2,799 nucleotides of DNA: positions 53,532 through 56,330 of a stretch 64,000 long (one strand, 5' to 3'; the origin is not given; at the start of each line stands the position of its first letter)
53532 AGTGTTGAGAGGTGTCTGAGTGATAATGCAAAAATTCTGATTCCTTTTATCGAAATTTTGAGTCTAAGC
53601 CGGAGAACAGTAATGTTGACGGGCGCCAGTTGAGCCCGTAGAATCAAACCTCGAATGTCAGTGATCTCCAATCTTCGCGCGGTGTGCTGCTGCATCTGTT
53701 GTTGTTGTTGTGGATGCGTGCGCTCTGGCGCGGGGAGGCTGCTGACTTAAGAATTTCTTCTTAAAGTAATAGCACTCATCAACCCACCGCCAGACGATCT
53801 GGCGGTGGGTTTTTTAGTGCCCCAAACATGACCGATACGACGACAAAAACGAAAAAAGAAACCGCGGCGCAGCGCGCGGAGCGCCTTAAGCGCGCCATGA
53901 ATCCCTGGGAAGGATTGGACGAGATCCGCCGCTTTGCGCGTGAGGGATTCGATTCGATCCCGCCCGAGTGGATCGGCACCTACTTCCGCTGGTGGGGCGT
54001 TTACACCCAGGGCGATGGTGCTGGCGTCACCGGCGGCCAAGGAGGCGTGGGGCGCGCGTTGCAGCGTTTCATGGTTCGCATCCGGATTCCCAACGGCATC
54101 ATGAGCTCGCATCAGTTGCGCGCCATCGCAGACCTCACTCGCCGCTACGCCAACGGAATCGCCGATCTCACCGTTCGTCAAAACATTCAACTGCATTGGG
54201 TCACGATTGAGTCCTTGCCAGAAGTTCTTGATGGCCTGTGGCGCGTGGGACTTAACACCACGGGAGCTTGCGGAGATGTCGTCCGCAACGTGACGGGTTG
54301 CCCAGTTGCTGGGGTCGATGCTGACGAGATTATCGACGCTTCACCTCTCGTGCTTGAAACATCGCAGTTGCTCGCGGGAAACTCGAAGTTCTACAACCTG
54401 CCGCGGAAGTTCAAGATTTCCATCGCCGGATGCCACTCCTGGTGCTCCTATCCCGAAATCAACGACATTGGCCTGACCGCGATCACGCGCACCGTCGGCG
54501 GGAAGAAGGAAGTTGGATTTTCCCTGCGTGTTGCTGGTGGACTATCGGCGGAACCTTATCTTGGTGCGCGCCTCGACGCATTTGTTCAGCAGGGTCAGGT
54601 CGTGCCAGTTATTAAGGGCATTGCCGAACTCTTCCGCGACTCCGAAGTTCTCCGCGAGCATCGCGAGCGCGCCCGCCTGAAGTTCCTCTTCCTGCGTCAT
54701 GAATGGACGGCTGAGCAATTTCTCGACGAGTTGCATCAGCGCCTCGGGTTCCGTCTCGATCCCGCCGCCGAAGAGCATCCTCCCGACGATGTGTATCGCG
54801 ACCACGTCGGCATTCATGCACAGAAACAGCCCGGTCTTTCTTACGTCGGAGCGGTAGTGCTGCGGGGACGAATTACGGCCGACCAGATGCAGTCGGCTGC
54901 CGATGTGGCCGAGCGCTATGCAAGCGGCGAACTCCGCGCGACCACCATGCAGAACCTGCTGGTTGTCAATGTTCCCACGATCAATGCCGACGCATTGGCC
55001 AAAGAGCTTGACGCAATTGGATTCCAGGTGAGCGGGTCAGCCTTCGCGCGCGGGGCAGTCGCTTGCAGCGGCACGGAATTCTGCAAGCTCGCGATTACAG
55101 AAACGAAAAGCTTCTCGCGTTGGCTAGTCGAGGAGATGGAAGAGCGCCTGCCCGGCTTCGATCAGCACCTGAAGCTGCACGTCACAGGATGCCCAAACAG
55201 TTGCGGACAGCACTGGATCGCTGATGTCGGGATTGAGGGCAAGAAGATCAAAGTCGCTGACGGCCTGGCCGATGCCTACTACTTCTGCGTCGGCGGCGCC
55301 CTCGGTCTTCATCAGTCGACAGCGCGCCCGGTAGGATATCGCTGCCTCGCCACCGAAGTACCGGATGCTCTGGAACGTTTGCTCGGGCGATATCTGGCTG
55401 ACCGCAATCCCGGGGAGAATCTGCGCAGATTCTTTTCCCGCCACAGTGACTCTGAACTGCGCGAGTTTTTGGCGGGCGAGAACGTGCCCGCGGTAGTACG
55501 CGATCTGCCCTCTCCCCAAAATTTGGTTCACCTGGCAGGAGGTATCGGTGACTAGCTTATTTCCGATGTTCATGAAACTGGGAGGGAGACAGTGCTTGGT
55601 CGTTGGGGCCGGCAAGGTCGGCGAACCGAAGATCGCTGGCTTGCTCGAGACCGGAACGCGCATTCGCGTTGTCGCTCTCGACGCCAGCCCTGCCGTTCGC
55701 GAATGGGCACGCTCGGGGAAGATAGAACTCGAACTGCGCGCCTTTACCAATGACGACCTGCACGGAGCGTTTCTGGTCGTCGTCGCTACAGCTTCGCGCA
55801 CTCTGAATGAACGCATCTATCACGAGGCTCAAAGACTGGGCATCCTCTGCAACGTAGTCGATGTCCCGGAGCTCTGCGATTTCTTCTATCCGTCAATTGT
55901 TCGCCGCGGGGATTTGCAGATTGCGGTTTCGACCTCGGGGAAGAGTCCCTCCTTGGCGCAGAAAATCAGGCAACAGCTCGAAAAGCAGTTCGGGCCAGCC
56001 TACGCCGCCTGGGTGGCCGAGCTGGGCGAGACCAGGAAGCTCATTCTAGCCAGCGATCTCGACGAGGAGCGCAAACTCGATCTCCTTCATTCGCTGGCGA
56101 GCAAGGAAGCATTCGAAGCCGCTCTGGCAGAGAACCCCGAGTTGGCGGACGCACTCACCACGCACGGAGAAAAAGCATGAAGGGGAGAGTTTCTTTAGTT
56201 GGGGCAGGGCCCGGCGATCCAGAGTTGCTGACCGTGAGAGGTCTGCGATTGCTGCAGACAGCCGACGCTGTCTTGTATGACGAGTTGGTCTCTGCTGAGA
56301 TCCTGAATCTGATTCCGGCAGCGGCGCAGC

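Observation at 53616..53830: Cysteine-codon leader peptide plus terminator: candidate Cys-sensing transcription attenuator in front of the sulfite-reduction/APS-reductase operon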

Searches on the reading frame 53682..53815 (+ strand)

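Call 48: search_protein_families(library=pfam, proteins=[L180:1477-2448:+, L180:2515-3228:+], max_evalue=0.001)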
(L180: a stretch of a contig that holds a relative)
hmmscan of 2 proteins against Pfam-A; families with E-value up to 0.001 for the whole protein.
L180:1477-2448:+ (323 aa): 1 family
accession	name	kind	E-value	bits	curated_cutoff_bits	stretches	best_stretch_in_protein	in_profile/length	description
PF00291.31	PALP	-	1.2e-73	248.4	35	1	7-294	1-294/295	Pyridoxal-phosphate dependent enzyme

L180:2515-3228:+ (237 aa): 0 families

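Call 58: find_homologous_proteins(query=L180:1477-2448:+, max_evalue=1e-60)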
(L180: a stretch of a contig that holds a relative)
Query L180:1477-2448:+ (323 aa): 8000 proteins with E <= 1e-60 among 8000 candidates; the best 120 are listed.
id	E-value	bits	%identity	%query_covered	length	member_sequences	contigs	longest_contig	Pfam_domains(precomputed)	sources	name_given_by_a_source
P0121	9.3e-201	684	100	100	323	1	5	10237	PF00291.32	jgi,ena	jgi:cysteine synthase A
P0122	2.4e-199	679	98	100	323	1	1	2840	PF00291.32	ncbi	-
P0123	5.0e-198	675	98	100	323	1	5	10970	PF00291.32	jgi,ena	jgi:cysteine synthase A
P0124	4.0e-194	662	96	100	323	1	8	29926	PF00291.32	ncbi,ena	-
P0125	3.3e-182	623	89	99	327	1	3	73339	PF00291.32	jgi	jgi:cysteine synthase A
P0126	7.2e-181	619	89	99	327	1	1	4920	PF00291.32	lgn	-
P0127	2.4e-180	617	90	99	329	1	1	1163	PF00291.32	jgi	-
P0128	3.0e-180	616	90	99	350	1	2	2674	PF00291.32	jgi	jgi:cysteine synthase A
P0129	8.0e-180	615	90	99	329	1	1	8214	PF00291.32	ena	-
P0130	9.4e-180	615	89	99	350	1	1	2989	PF00291.32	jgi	jgi:cysteine synthase A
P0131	1.1e-179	615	89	99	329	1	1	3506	PF00291.32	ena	-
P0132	1.1e-179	615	90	99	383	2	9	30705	PF00291.32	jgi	jgi:cysteine synthase A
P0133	2.0e-179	614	90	99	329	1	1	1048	PF00291.32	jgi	-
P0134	2.8e-179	613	88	99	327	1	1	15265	PF00291.32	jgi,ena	-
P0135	2.9e-179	613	88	99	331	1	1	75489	PF00291.32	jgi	jgi:cysteine synthase A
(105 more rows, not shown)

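Call 66: search_protein_families(library=ncbifam, proteins=[L180:1477-2448:+], max_evalue=1e-10)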
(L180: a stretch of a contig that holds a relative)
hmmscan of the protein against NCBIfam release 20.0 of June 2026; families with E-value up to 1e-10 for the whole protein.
L180:1477-2448:+ (323 aa): 20 families
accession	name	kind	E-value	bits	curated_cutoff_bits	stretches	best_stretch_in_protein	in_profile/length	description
TIGR01139.1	cysK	equivalog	1e-139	464.9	350.95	1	7-306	1-298/298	cysteine synthase A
TIGR01136.1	cysKM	subfamily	2.9e-133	443.8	344.15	1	7-306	1-299/299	cysteine synthase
NF007989.0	PRK10717.1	equivalog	7.6e-101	337.5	387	1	2-312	3-324/334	cysteine synthase A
TIGR01137.1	cysta_beta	equivalog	2.3e-91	306.7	510.25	1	4-305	2-310/457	cystathionine beta-synthase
NF008735.0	PRK11761.1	equivalog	6.8e-89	298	413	1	5-307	4-295/296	cysteine synthase CysM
TIGR01138.1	cysM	equivalog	4.4e-85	285.7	394.2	1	7-306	2-290/290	cysteine synthase B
TIGR03945.1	PLP_SbnA_fam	equivalog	1.1e-67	228.2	349.95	1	7-304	1-298/304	2,3-diaminopropionate biosynthesis protein SbnA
NF053679.1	CysteaSynCapA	equivalog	7e-64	215.7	600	1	3-307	6-321/329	cysteate synthase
NF052478.1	CystDsulMYC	equivalog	5.4e-21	75.3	600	1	32-304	41-324/354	L-cysteine desulfhydrase Cds1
NF006094.0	PRK08246.1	subfamily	1.3e-16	60.9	331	1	4-290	14-297/310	serine/threonine dehydratase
NF005292.0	PRK06815.1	equivalog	8.1e-16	58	371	1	7-211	15-210/320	threonine/serine dehydratase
TIGR01124.1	ilvA_2Cterm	equivalog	2.3e-15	56.2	411.3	1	8-277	12-284/499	threonine ammonia-lyase, biosynthetic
TIGR01127.1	ilvA_1Cterm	equivalog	7.2e-15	54.8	378.75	1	14-311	1-301/380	threonine ammonia-lyase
NF006674.0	PRK09224.1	subfamily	9.1e-15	54.3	577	1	7-292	19-308/508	threonine ammonia-lyase IlvA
NF009130.0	PRK12483.1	subfamily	3.7e-14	52.2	801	1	11-292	35-320/521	threonine ammonia-lyase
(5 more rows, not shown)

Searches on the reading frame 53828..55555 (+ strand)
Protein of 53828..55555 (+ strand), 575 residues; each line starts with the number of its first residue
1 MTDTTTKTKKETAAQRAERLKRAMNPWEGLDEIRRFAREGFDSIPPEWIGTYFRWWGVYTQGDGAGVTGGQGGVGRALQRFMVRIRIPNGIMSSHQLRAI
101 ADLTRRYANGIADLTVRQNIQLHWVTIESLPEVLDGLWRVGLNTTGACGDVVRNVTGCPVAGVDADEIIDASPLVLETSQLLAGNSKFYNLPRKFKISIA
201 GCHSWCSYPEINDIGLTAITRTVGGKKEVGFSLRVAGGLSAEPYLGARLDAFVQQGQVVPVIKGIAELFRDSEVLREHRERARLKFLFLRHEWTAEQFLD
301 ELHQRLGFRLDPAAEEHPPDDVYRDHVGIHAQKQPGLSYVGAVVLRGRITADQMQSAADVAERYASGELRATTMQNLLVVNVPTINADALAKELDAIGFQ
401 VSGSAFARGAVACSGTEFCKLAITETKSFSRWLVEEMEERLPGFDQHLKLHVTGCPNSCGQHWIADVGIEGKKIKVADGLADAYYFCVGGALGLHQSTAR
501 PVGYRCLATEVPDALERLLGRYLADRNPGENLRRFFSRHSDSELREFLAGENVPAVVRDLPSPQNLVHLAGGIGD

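Call 6: search_protein_families(library=pfam, proteins=[window:53828-55555:+])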
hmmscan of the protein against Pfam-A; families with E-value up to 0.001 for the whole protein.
window:53828-55555:+ (575 aa): 2 families
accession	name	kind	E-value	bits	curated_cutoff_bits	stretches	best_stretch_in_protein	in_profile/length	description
PF01077.27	NIR_SIR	-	4.6e-45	153.3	27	2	148-308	1-156/158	Nitrite and sulphite reductase 4Fe-4S domain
PF03460.22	NIR_SIR_ferr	-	1.2e-40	137.5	24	2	81-137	10-66/69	Nitrite/Sulfite reductase ferredoxin-like half domain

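Call 9: find_related_loci(query=window:53828-55555:+, collection=genome_contigs, flank=4000)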
Query window:53828-55555:+ (575 aa) in genome_contigs; peptide patterns used: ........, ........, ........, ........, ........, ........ (x = any residue, [..] = any of these).
600 stretches matched a pattern (row limit reached: there are more); 591 encode a relative of the query (tblastn E <= 1e-3); the best 80 are kept; 80 distinct loci.
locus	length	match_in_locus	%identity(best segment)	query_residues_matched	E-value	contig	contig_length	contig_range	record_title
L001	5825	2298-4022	99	1-575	0e+0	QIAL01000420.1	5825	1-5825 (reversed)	MAG: Acidobacteria bacterium isolate gp1 AA130 14_0903_12_30cm_scaffold_11278_curated, whole genome shotgun sequence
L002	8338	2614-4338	95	1-575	0e+0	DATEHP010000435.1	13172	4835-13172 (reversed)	MAG TPA_asm: Candidatus Sulfotelmatobacter sp. isolate SMAG_U8814 k141_1254802, whole genome shotgun sequence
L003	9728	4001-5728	87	1-575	0e+0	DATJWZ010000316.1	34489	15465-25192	MAG TPA_asm: Candidatus Eisenbacteria bacterium isolate SMAG_U15113 k141_2203427, whole genome shotgun sequence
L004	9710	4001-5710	87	4-575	0e+0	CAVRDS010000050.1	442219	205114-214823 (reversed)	MAG: uncultured Acidobacteriota bacterium isolate MFD03323.bin.2.88 genome assembly, contig: contig_26256, whole genome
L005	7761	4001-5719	86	2-575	0e+0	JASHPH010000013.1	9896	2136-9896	MAG: Candidatus Sulfotelmatobacter sp. isolate JOPF044 JOPF_NEAR_contig_58586, whole genome shotgun sequence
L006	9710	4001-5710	85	6-575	0e+0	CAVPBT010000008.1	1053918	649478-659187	MAG: uncultured Acidobacteriaceae bacterium isolate MFD00008.bin.1.139 genome assembly, contig: contig_4304, whole genom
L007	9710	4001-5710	85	6-575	0e+0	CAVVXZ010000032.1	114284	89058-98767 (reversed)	MAG: uncultured Acidobacteriaceae bacterium isolate MFD04570.bin.1.38 genome assembly, contig: contig_228400, whole geno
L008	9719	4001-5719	86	1-575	0e+0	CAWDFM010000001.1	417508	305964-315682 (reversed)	MAG: uncultured Acidobacteriota bacterium isolate MFD06085.bin.1.38 genome assembly, contig: contig_10600, whole genome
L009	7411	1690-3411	84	1-575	0e+0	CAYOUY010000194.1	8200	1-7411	MAG TPA_asm: uncultured Acidobacteriaceae bacterium isolate SRP140028_co1_86 genome assembly, contig: k141_1139156, whol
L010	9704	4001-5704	84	8-575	0e+0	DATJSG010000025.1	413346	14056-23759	MAG TPA_asm: Terriglobales bacterium isolate SMAG_U14987 k141_912024, whole genome shotgun sequence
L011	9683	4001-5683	87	15-575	0e+0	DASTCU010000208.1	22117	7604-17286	MAG TPA_asm: Candidatus Sulfotelmatobacter sp. isolate SMAG_U801 k141_799755, whole genome shotgun sequence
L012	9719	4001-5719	84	1-575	0e+0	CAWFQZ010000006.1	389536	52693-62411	MAG: uncultured Acidobacteriota bacterium isolate MFD00964.bin.1.254 genome assembly, contig: contig_12598, whole genome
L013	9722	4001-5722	85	1-575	0e+0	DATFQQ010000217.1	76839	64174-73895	MAG TPA_asm: Candidatus Sulfotelmatobacter sp. isolate SMAG_U9334 k141_3088260, whole genome shotgun sequence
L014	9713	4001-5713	85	6-575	0e+0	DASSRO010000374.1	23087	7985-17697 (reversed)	MAG TPA_asm: Candidatus Sulfotelmatobacter sp. isolate SMAG_U491 k141_51710, whole genome shotgun sequence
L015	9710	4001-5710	85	6-575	0e+0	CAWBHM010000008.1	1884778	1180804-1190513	MAG: uncultured Acidobacteriaceae bacterium isolate MFD06714.bin.2.161 genome assembly, contig: contig_17727, whole geno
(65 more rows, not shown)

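Call 36: find_homologous_proteins(query=window:53828-55555:+, max_evalue=1e-50)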
Query window:53828-55555:+ (575 aa): 8000 proteins with E <= 1e-50 among 8000 candidates; the best 120 are listed.
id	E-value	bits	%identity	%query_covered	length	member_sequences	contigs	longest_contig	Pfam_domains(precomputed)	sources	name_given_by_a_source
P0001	0.0e+0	1320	99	100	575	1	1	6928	PF01077.28,PF03460.23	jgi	jgi:sulfite reductase (ferredoxin)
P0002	0.0e+0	1311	99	100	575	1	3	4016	PF01077.28,PF03460.23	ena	-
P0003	0.0e+0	1310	99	100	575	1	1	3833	PF01077.28,PF03460.23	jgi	-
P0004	0.0e+0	1310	99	100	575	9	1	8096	PF01077.28,PF03460.23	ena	-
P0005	0.0e+0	1309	99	100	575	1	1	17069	PF01077.28,PF03460.23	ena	-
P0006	0.0e+0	1309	99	100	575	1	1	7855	PF01077.28,PF03460.23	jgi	-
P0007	0.0e+0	1308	98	100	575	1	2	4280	PF01077.28,PF03460.23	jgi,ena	-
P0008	0.0e+0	1307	98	100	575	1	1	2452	PF01077.28,PF03460.23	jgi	jgi:sulfite reductase (ferredoxin)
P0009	0.0e+0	1307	98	100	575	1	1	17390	PF01077.28,PF03460.23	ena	-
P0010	0.0e+0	1305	98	100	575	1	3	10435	PF01077.28,PF03460.23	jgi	jgi:sulfite reductase (ferredoxin)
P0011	0.0e+0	1304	98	100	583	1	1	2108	PF01077.28,PF03460.23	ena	-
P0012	0.0e+0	1304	98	100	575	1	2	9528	PF01077.28,PF03460.23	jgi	-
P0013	0.0e+0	1302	98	100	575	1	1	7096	PF01077.28,PF03460.23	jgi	jgi:sulfite reductase (ferredoxin)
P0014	0.0e+0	1301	98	100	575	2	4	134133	PF01077.28,PF03460.23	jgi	jgi:sulfite reductase (ferredoxin)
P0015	0.0e+0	1285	97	100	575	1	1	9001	PF01077.28,PF03460.23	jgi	jgi:sulfite reductase (ferredoxin)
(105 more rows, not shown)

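Call 66: search_protein_families(library=ncbifam, proteins=[window:53828-55555:+], max_evalue=1e-10)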
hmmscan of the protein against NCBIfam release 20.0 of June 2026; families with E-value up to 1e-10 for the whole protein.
window:53828-55555:+ (575 aa): 10 families
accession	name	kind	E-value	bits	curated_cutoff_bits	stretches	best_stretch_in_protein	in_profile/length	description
NF007125.0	PRK09566.1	equivalog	1.7e-111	373.2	594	1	5-519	3-502/513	ferredoxin--nitrite reductase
NF007126.0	PRK09567.1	equivalog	4.6e-110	368.5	523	1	12-551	63-590/595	NirA family protein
TIGR02435.1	CobG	equivalog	4.2e-67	226.8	234.8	1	78-471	15-383/388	precorrin-3B synthase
NF010029.0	PRK13504.1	equivalog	1.1e-60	205.6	457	1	52-546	51-566/575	NADPH-dependent assimilatory sulfite reductase hemoprotein subunit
TIGR02041.1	CysI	equivalog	1.7e-40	139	756.55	2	190-539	193-538/541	assimilatory sulfite reductase (NADPH) hemoprotein subunit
TIGR02042.1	sir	equivalog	1.1e-39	136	731.5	1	190-548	222-578/581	sulfite reductase, ferredoxin dependent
TIGR02912.1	sulfite_red_C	equivalog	1.1e-22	80.5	324.1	1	336-472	19-161/314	sulfite reductase subunit C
TIGR02066.1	dsrB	equivalog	3.8e-22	78.8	341.5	0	81-221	31-170/341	dissimilatory-type sulfite reductase subunit beta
TIGR02374.1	nitri_red_nirB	equivalog_domain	2.3e-18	66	578.35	0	85-268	564-734/794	nitrite reductase large subunit NirB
TIGR02064.1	dsrA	equivalog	7e-18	64.7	392.85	1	350-470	95-220/402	dissimilatory-type sulfite reductase subunit alpha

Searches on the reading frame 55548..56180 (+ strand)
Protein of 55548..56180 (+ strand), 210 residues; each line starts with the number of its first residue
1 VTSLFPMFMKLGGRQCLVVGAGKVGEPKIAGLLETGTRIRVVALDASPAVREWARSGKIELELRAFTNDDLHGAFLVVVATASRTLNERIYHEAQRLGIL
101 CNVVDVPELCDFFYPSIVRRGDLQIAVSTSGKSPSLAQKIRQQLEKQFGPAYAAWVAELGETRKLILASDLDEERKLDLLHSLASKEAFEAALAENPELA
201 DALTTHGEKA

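Call 6: search_protein_families(library=pfam, proteins=[window:55548-56180:+])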
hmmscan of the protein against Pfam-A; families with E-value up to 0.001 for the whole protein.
window:55548-56180:+ (210 aa): 2 families
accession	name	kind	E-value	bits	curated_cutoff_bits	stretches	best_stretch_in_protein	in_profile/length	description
PF13241.12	NAD_binding_7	-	1.4e-29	103.1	22.1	1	7-116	1-104/104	Putative NAD(P)-binding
PF14824.11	Sirohm_synth_M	-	4.9e-13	48.7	25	1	120-147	1-28/28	Sirohaem biosynthesis protein central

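Call 66: search_protein_families(library=ncbifam, proteins=[window:55548-56180:+], max_evalue=1e-10)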
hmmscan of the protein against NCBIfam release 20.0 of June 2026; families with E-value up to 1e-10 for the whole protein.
window:55548-56180:+ (210 aa): 4 families
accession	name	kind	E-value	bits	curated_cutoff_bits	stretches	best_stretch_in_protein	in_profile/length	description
NF007922.1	PRK10637.1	equivalog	1.8e-44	152.4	400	1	5-202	2-201/450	siroheme synthase CysG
TIGR01470.1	cysG_Nterm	subfamily_domain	6.9e-43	146.7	62.3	1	5-166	1-162/205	siroheme synthase, N-terminal domain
NF005222.0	PRK06718.1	equivalog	3.8e-37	127.8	204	1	5-187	3-184/203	NAD(P)-binding protein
NF005223.0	PRK06719.1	equivalog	1.1e-19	70.7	223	1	1-148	1-144/157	precorrin-2 dehydrogenase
